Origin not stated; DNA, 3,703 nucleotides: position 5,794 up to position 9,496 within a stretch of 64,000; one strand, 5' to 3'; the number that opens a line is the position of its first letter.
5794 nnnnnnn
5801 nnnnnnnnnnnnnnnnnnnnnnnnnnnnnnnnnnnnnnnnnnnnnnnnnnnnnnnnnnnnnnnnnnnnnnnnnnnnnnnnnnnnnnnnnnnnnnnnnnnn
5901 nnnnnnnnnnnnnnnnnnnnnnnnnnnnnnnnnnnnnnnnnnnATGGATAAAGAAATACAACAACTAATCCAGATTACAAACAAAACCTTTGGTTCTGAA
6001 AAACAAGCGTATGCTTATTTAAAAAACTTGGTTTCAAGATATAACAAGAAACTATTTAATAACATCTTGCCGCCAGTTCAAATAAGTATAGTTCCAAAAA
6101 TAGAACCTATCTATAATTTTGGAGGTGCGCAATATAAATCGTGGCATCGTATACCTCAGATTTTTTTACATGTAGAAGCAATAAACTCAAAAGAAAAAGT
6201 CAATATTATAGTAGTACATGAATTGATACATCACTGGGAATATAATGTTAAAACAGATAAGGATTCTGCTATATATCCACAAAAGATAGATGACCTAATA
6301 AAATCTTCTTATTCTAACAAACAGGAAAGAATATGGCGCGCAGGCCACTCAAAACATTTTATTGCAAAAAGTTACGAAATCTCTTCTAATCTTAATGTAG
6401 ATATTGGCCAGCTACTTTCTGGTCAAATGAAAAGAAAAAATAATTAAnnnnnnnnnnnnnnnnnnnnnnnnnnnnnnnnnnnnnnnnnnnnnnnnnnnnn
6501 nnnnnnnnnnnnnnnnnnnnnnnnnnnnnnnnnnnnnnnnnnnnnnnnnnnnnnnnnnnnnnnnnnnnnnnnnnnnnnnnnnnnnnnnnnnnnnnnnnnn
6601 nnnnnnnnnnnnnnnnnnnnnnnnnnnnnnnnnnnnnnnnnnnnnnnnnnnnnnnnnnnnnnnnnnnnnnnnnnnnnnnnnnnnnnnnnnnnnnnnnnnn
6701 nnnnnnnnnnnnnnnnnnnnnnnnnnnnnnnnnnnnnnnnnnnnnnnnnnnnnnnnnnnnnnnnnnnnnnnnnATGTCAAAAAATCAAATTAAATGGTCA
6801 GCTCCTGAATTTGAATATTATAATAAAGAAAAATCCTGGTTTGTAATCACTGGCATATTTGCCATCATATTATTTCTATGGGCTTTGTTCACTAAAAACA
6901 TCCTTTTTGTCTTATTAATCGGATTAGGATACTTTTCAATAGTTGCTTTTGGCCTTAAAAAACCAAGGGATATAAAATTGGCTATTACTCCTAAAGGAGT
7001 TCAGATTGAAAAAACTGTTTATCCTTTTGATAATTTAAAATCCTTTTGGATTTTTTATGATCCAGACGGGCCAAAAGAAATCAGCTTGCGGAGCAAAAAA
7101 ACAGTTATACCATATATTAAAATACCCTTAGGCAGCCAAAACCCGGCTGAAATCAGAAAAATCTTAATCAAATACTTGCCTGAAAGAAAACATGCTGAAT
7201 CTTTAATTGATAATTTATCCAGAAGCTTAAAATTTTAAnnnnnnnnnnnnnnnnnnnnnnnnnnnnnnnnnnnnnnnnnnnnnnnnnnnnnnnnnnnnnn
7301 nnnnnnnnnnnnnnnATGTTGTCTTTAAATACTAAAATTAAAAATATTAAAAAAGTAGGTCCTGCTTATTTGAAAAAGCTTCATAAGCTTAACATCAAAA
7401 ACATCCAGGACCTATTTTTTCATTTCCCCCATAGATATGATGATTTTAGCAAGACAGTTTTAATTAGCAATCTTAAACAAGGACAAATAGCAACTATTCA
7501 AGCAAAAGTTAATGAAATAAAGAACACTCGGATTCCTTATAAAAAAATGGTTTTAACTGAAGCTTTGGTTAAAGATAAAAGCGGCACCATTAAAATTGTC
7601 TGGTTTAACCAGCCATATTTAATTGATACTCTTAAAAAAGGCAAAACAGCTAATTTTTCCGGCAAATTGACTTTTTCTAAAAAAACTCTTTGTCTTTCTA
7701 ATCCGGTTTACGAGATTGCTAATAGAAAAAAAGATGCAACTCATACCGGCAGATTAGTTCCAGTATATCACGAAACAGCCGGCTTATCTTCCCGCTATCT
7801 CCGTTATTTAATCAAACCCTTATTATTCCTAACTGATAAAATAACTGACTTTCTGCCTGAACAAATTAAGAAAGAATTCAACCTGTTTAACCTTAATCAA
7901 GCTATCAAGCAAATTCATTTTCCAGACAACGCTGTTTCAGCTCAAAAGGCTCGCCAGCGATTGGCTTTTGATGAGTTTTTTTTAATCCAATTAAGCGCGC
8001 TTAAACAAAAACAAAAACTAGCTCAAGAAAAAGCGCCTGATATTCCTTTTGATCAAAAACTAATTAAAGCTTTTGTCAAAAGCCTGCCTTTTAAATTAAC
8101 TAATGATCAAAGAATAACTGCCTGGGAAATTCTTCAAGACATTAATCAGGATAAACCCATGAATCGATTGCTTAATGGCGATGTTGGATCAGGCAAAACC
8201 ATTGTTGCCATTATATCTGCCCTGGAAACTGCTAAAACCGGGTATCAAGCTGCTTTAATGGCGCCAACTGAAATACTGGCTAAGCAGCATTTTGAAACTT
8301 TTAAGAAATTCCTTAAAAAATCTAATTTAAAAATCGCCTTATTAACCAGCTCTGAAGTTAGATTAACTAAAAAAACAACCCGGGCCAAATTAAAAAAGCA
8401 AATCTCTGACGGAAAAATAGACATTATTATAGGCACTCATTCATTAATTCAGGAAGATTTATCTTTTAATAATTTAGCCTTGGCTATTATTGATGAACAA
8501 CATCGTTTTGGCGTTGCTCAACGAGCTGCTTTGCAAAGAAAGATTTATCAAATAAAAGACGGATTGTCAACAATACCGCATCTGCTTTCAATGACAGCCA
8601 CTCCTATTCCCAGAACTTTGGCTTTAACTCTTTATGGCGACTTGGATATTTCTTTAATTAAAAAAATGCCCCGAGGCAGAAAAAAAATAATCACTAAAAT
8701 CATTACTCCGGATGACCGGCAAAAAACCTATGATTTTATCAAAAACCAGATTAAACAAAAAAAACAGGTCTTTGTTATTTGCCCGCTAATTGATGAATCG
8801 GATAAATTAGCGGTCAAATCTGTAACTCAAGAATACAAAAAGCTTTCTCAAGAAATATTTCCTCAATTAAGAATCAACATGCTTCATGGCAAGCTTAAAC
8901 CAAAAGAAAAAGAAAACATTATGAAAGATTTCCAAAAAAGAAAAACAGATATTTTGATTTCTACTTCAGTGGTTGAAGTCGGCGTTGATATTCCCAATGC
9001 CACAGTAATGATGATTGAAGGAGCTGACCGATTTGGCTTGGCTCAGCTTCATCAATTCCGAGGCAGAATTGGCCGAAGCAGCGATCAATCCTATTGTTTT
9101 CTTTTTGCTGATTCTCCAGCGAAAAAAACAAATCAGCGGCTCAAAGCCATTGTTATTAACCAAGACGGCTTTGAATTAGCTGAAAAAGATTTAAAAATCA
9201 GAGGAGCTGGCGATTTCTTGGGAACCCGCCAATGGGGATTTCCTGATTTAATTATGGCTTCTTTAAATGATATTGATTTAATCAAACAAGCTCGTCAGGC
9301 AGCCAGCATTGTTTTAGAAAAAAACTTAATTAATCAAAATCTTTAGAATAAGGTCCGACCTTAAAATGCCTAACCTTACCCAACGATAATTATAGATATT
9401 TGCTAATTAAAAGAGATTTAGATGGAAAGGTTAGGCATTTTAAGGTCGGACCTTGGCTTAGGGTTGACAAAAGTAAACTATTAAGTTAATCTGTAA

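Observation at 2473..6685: Islet between tRNA-Ser genes carrying two DNA methyltransferases, an HTH, a nucleotidyltransferase and two unknowns, but no recognisable nuclease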

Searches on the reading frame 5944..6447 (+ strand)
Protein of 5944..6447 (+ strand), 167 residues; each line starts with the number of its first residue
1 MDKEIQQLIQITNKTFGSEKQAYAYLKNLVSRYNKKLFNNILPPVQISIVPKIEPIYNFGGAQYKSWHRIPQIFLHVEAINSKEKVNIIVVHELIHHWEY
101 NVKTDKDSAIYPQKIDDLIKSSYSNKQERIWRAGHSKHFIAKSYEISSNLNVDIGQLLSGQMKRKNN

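Call 4: search_protein_families(library=pfam, proteins=[window:5944-6447:+], max_evalue=0.1)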
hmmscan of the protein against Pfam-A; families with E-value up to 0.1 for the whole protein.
window:5944-6447:+ (167 aa): 3 families
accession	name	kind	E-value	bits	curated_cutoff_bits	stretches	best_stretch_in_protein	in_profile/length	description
PF10263.15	SprT-like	-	0.00011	22.5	25.6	1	27-104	2-79/108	SprT-like family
PF09768.15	Peptidase_M76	-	0.011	15.9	25.2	1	65-100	47-82/170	Peptidase M76 family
PF01433.26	Peptidase_M1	-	0.038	14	27.7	1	78-102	59-83/218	Peptidase family M1 domain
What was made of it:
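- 5944..6447 (+): Small HExxH zincin, SprT-like (weak); islet cargo of unknown role, not part of the cassette. PF10263 22.5 bits, below the 25.6 cut-off (call 4).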

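Call 5: search_protein_families(library=padloc, proteins=[window:5944-6447:+], max_evalue=0.1)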
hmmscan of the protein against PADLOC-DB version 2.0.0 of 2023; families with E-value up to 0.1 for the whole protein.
window:5944-6447:+ (167 aa): 1 family
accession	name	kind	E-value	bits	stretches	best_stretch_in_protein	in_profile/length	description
PDLC00203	HamC2|HamC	-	0.04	12.5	1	7-34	5-32/99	DUF3223 domain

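Call 6: search_protein_families(library=ncbifam, proteins=[window:5944-6447:+], max_evalue=0.1)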
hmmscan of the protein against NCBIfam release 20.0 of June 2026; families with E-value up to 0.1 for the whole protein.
window:5944-6447:+ (167 aa): 0 families

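Call 70: search_protein_families(library=phrogs, proteins=[window:5944-6447:+], max_evalue=0.001)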
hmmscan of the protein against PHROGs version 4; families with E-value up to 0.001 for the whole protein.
window:5944-6447:+ (167 aa): 0 families

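Call 71: find_homologous_proteins(query=window:5944-6447:+, max_evalue=0.001)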
Query window:5944-6447:+: 11 candidates shared short words with the query, none scored E <= 0.001.
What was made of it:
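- Tried and rejected: The word-indexed homologue search for the SprT-like protein found nothing (call 71).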

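Call 78: search_protein_representatives(protein=window:5944-6447:+)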
Query: 167 residues. Proteins with E-value up to 0.001 (for the whole library): 50; up to 1e-10: 20; up to 1e-30: 1. The best 50 are listed.
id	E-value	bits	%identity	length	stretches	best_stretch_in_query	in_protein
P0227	4.5e-41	156.5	99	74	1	94-167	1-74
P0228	9.8e-29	116.4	40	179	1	2-165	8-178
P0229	3.1e-25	105.0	39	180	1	2-162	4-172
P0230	2.1e-21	92.6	39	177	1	2-163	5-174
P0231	2.3e-21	92.4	48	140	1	37-162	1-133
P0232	2.8e-18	82.4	34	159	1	13-160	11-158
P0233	2.3e-17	79.4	34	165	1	7-158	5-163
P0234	4.7e-17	78.4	40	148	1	31-162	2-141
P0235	6.4e-13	65.0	43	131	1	73-161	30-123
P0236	1.7e-12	63.6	28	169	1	14-155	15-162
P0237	1.8e-12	63.6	42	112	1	77-158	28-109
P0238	2.2e-12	63.2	32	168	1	6-158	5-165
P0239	3.4e-12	62.6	38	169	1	59-158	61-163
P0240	6.0e-12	61.9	37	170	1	72-158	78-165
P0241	1.1e-11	61.0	32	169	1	15-160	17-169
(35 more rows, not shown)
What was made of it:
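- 5944..6447 (+): About 50 representatives among 1.84 billion proteins (call 78).
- Tried and rejected: The exhaustive HMMER search found about 50 representatives (call 78).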

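Call 80: search_solved_structures(query=A4, max_evalue=1)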
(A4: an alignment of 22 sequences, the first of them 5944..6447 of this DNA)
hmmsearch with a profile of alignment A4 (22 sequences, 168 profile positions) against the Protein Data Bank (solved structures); distinct sequences matched with E-value up to 1: 4.
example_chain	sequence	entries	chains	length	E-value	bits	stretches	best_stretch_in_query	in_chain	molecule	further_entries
9cgm_0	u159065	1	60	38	0.34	14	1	130-151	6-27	DNA binding protein ORF8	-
4qhi_A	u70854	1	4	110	0.38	13.9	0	75-101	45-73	Uncharacterized protein MJ1213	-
4qhj_A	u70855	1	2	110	0.48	13.5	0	75-101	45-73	Uncharacterized protein MJ1213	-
4qhf_A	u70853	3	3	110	0.49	13.5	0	75-101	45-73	Uncharacterized protein MJ1213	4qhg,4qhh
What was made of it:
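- Tried and rejected: A profile search against the PDB gave only E of about 0.4 to the MJ1213 minigluzincin (call 80).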

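Call 81: search_protein_families(library=pfam, alignment_id=A4, max_evalue=0.01)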
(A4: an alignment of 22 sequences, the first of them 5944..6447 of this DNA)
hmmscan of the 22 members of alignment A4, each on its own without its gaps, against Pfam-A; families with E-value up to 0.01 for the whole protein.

A. member 1, window:5944-6447:+ (167 aa): 1 family
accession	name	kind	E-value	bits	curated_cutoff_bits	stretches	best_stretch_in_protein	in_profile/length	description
PF10263.15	SprT-like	-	0.00011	22.5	25.6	1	27-104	2-79/108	SprT-like family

B. families by the number of members that match (of 22 scanned): 4 families
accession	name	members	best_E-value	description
PF10263.15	SprT-like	8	8.2e-08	SprT-like family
PF09768.15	Peptidase_M76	2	0.0055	Peptidase M76 family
PF15890.11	Peptidase_Mx1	1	5.3e-05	Putative zinc-binding metallo-peptidase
PF14891.12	Peptidase_M91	1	0.0053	Effector protein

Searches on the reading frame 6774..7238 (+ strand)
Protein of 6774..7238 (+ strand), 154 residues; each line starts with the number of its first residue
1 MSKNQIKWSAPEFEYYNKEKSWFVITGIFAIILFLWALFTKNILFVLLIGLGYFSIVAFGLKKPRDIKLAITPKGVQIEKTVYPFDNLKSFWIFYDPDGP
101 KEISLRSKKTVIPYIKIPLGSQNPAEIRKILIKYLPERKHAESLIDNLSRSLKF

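Call 4: search_protein_families(library=pfam, proteins=[window:6774-7238:+], max_evalue=0.1)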
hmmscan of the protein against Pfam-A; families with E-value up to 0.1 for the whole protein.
window:6774-7238:+ (154 aa): 2 families
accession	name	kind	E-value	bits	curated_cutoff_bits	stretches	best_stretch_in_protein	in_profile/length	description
PF18923.6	DUF5673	-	0.0065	16.9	26.7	1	67-134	1-64/66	Domain of unknown function (DUF5673)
PF19744.4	DUF6232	-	0.035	15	27.4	0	71-97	3-29/117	Family of unknown function (DUF6232)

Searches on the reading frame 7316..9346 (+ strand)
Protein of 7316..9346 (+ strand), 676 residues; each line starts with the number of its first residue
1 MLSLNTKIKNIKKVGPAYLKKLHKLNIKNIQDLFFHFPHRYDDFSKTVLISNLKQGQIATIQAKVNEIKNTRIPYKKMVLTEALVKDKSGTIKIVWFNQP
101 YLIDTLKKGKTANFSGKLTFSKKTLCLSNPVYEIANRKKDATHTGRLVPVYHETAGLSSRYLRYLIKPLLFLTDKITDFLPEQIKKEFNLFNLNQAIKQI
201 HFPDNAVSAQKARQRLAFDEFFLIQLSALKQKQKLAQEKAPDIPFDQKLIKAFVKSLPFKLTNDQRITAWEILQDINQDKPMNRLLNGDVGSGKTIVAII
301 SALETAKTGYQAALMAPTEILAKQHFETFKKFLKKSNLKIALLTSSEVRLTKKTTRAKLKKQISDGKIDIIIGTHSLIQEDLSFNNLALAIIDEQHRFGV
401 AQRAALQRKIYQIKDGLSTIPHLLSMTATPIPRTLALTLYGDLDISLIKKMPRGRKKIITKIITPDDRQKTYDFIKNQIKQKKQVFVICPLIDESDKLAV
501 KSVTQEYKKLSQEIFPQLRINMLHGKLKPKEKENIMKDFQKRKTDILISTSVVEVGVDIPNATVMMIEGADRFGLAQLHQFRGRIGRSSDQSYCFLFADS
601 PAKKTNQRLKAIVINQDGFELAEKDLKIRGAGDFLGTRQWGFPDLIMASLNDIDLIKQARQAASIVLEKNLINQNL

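Call 20: find_related_loci(query=window:7316-9346:+, collection=genome_contigs, flank=10000)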
Query window:7316-9346:+ (676 aa) in genome_contigs; peptide patterns used: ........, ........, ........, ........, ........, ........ (x = any residue, [..] = any of these).
600 stretches matched a pattern (row limit reached: there are more); 557 encode a relative of the query (tblastn E <= 1e-3); the best 80 are kept; 80 distinct loci.
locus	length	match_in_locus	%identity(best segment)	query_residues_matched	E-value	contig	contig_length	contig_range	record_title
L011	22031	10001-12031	72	2-676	0e+0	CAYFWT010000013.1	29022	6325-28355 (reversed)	MAG TPA_asm: uncultured Candidatus Saccharibacteria bacterium isolate ERP108616_co1_412 genome assembly, contig: k119_18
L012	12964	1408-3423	58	1-663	0e+0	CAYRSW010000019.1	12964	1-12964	MAG TPA_asm: uncultured Candidatus Saccharibacteria bacterium isolate SRP068000_co4_466 genome assembly, contig: NODE_65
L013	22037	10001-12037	55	2-667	0e+0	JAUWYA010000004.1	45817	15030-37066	MAG: Candidatus Nealsonbacteria bacterium isolate CSMAG_2698 CSMAG_2698_k141_843294_length_45817_cov_10.9952, whole geno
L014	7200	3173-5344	54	2-667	0e+0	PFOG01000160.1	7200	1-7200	MAG: Candidatus Portnoybacteria bacterium CG_4_10_14_0_2_um_filter_44_20 CG_4_10_14_0.2_scaffold_22406_c, whole genome s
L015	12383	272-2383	54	1-667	0e+0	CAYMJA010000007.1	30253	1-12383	MAG TPA_asm: uncultured Candidatus Saccharibacteria bacterium isolate SRP214966_co5_52 genome assembly, contig: NODE_952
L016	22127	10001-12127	54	1-670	0e+0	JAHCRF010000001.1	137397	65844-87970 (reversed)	MAG: Patescibacteria group bacterium isolate CR_Bin_039 NODE_1_length_137397_cov_18.541407, whole genome shotgun sequenc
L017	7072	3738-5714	55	4-670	0e+0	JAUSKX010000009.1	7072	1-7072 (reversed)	MAG: Candidatus Azambacteria bacterium isolate E14_metabat.bin.84 E14_k141_1675043, whole genome shotgun sequence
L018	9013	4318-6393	56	1-671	0e+0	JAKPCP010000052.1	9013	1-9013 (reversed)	MAG: bacterium isolate JPMR_maxbin.023 k141_1053389, whole genome shotgun sequence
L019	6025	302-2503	54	1-676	0e+0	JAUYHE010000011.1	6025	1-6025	MAG: bacterium isolate C24_maxbin.080_sub C24_k141_1029248, whole genome shotgun sequence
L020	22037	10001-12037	55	2-670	0e+0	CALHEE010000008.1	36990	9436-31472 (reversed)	MAG: Candidatus Pacebacteria bacterium isolate S1_Bin_METABAT__198_1 genome assembly, contig: c_000001160680, whole geno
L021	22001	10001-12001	55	1-670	0e+0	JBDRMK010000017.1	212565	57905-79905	MAG: Patescibacteria group bacterium isolate MEGAHIT-group-1.828 k141_1234608, whole genome shotgun sequence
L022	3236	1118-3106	53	6-670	0e+0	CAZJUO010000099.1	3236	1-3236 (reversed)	MAG TPA_asm: uncultured Gammaproteobacteria bacterium isolate SRP141376_co4_277 genome assembly, contig: NODE_50074_leng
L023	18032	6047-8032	53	4-675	0e+0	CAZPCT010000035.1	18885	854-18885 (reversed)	MAG TPA_asm: uncultured Candidatus Saccharibacteria bacterium isolate binchicken_co31_292 genome assembly, contig: k141_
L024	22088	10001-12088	51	1-670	0e+0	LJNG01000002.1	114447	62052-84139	MAG: Parcubacteria bacterium DG_74_3 15821, whole genome shotgun sequence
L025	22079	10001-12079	53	1-670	0e+0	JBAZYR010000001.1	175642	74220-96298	MAG: Candidatus Staskawiczbacteria bacterium isolate SO_2017_GW1_85 NODE_636_length_175642_cov_1.422408_OW334_2017, whol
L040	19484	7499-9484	52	2-670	0e+0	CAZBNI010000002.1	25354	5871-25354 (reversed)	MAG TPA_asm: uncultured Gammaproteobacteria bacterium isolate binchicken_co19_652 genome assembly, contig: NODE_2851_len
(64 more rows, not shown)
